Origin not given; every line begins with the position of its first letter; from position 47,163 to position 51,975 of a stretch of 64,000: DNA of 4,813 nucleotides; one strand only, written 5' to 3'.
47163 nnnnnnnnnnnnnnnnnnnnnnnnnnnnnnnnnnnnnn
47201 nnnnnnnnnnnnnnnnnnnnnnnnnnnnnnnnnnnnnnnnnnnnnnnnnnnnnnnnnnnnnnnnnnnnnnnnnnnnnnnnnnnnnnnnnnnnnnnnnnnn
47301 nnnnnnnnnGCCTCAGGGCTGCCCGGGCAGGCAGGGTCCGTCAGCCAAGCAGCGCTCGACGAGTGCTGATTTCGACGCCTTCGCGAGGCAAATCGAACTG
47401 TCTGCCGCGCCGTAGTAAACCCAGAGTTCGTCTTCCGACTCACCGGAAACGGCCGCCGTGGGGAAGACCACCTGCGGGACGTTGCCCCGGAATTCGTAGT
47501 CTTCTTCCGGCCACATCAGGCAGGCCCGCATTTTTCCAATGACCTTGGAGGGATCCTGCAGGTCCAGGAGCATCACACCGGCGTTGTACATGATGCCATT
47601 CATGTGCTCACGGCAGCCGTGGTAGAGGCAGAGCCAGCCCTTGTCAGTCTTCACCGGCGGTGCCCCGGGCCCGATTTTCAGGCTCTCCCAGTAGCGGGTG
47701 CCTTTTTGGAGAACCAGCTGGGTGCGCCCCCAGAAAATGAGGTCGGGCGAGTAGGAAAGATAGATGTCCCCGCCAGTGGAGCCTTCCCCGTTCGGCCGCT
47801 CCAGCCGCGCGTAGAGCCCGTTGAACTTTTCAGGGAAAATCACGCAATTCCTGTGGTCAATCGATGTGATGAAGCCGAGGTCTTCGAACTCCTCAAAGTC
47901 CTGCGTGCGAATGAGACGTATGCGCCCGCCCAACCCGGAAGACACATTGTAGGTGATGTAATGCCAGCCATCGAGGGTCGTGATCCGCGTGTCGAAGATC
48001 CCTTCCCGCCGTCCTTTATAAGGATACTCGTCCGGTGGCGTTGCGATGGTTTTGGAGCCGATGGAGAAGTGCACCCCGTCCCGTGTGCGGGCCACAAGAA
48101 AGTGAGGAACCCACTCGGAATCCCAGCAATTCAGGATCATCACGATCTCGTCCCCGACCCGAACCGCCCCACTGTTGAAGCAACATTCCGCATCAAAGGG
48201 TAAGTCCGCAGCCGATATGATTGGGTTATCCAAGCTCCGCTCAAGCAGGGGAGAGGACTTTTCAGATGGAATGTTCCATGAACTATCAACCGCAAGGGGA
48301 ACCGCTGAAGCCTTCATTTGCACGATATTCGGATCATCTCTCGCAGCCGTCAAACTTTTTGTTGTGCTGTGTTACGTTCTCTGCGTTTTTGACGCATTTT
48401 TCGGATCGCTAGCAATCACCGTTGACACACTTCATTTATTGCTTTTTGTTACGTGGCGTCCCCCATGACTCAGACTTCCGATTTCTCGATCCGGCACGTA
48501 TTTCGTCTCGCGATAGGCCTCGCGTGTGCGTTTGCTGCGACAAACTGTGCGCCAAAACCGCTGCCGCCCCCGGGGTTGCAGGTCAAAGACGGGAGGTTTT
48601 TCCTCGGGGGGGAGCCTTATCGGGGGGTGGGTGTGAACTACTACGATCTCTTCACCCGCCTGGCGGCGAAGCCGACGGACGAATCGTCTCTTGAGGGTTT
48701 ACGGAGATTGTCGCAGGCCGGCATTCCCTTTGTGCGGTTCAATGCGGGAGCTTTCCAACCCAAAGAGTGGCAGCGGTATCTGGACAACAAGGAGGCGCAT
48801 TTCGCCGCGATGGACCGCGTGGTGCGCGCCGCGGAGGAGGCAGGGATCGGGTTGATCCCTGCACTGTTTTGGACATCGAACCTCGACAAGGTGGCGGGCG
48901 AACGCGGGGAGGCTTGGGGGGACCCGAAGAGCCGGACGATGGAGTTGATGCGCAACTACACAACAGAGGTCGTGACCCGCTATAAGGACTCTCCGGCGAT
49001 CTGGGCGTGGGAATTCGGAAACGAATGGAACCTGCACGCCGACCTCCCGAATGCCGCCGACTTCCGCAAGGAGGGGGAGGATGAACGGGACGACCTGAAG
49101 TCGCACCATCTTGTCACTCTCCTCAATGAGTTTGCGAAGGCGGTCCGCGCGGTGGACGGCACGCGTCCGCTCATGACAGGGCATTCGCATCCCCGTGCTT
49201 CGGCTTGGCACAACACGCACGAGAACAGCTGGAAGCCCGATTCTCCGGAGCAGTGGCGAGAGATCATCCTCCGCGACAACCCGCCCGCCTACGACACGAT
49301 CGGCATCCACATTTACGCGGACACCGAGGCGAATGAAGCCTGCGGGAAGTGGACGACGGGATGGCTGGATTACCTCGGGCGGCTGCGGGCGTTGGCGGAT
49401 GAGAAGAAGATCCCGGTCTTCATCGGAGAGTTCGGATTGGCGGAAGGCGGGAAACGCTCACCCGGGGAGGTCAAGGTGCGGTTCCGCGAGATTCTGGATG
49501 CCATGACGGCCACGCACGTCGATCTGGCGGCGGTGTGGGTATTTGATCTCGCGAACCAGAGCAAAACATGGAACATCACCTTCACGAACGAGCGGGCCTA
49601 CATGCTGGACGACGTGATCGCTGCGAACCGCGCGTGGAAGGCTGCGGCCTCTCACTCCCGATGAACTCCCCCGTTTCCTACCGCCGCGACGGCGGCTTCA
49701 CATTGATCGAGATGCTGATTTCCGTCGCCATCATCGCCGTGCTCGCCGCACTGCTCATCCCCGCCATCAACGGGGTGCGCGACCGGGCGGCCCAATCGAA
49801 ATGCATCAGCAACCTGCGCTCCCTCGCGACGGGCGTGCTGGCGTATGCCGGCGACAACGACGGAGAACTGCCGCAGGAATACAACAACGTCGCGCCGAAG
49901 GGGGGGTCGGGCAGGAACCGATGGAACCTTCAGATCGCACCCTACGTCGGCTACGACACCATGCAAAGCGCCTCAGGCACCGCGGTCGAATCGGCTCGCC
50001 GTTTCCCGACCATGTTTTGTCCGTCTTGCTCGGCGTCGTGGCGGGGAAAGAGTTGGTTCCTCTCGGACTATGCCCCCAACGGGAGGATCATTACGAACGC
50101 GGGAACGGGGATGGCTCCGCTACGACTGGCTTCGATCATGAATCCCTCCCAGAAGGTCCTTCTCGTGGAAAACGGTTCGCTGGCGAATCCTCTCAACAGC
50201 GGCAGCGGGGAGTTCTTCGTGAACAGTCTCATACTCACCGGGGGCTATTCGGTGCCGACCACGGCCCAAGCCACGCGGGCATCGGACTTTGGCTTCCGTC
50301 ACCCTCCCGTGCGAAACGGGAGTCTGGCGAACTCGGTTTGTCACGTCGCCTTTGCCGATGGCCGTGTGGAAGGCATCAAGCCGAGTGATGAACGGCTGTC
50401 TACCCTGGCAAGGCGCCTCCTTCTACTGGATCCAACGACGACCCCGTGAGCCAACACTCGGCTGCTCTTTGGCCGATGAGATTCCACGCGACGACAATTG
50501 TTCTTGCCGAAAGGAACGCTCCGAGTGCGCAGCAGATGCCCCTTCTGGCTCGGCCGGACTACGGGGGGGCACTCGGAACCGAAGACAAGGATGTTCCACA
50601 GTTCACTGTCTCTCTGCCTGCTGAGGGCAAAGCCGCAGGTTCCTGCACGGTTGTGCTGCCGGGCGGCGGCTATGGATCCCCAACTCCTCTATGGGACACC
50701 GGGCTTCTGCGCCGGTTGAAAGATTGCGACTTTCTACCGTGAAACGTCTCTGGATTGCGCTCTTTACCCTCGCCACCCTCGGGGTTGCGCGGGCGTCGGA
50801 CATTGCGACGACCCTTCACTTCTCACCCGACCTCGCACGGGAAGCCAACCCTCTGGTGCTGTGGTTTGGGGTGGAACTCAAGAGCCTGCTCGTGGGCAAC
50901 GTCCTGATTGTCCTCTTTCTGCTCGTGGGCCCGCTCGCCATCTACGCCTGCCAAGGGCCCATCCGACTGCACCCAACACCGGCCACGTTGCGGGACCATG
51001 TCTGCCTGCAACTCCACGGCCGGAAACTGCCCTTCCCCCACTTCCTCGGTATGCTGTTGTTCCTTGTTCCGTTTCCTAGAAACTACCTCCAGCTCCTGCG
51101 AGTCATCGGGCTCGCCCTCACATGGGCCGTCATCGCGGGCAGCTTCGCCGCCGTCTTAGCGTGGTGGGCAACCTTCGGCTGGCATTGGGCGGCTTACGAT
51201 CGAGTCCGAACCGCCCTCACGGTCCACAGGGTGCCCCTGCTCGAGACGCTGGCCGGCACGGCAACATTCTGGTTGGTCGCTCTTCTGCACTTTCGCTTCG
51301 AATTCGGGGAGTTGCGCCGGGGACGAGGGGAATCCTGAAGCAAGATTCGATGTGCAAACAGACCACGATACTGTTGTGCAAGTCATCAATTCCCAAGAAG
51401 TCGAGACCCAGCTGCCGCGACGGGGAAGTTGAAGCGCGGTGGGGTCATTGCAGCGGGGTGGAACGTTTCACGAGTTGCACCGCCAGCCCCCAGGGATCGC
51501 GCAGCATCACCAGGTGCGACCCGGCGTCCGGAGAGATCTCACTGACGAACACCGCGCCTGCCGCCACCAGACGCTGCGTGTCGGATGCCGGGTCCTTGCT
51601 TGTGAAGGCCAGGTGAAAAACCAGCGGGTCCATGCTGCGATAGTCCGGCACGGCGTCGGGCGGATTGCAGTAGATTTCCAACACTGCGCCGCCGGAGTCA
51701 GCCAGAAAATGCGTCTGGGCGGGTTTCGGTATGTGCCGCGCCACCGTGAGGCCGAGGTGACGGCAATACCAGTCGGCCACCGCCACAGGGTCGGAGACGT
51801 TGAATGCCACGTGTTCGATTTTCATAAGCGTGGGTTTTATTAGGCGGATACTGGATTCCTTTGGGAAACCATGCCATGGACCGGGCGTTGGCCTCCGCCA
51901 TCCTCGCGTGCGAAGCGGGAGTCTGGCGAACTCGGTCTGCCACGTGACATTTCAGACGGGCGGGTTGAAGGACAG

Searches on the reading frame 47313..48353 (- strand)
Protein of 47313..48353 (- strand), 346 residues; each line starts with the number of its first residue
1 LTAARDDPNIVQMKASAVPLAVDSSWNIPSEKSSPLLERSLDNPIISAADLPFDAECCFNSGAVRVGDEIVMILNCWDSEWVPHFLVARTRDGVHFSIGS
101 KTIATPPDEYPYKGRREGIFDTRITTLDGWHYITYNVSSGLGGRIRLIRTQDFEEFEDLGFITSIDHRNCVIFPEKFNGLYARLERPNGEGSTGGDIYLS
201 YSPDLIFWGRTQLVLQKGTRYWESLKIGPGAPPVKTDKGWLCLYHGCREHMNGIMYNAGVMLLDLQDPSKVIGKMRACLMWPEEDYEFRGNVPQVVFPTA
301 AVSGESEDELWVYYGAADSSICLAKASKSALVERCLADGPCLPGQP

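Call 54: search_protein_families(library=pfam, proteins=[window:47313-48353:-], max_evalue=0.0001)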
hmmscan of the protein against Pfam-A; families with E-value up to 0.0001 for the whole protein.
window:47313-48353:- (346 aa): 1 family
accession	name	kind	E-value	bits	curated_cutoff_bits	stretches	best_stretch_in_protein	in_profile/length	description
PF04041.19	Glyco_hydro_130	-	1.7e-40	139.3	26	1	57-332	34-315/320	beta-1,4-mannooligosaccharide phosphorylase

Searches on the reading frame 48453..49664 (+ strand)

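Call 71: search_protein_families(library=pfam, proteins=[window:48453-49664:+], max_evalue=0.0001)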
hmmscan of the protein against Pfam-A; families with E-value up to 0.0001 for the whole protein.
window:48453-49664:+ (403 aa): 2 families
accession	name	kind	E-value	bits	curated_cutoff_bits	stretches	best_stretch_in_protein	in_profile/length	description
PF00150.24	Cellulase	-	7.8e-13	49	23.5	1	83-352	27-257/272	Cellulase (glycosyl hydrolase family 5)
PF13204.13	Apiosidase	-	1.1e-07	32.2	26.5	1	112-256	79-197/320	Apiosidase-like, catalytic domain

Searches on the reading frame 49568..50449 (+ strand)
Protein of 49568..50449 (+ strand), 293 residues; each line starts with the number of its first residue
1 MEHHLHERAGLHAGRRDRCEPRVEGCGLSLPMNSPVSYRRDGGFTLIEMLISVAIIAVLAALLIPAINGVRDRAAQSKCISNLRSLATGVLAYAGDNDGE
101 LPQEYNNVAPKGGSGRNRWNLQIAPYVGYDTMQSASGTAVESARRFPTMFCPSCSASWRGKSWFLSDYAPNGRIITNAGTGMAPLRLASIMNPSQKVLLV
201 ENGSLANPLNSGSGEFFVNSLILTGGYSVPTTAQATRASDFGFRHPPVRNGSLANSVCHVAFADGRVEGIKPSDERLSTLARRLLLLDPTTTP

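Call 40: search_protein_families(library=pfam, proteins=[window:49568-50449:+], max_evalue=0.001)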
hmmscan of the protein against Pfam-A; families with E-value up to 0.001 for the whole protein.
window:49568-50449:+ (293 aa): 2 families
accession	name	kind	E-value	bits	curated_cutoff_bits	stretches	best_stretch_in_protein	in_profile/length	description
PF07963.17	N_methyl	-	1e-08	34.8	21.2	1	39-63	2-26/27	Prokaryotic N-terminal methylation motif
PF07596.16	SBP_bac_10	-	0.00049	20.7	23.3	0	74-130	7-63/268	Protein of unknown function (DUF1559)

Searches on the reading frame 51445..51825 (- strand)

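Call 71: search_protein_families(library=pfam, proteins=[window:51445-51825:-], max_evalue=0.0001)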
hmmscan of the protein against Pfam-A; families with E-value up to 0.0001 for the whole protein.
window:51445-51825:- (126 aa): 3 families
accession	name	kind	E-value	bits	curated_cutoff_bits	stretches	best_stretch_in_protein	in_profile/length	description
PF00903.31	Glyoxalase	-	9.8e-17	61.9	20.6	1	2-118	1-121/121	Glyoxalase/Bleomycin resistance protein/Dioxygenase superfamily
PF18029.7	Glyoxalase_6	-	3e-10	41.2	23.6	1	6-118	2-105/106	Glyoxalase-like domain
PF13669.12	Glyoxalase_4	-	1.9e-05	25.4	27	1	5-103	2-104/109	Glyoxalase/Bleomycin resistance protein/Dioxygenase superfamily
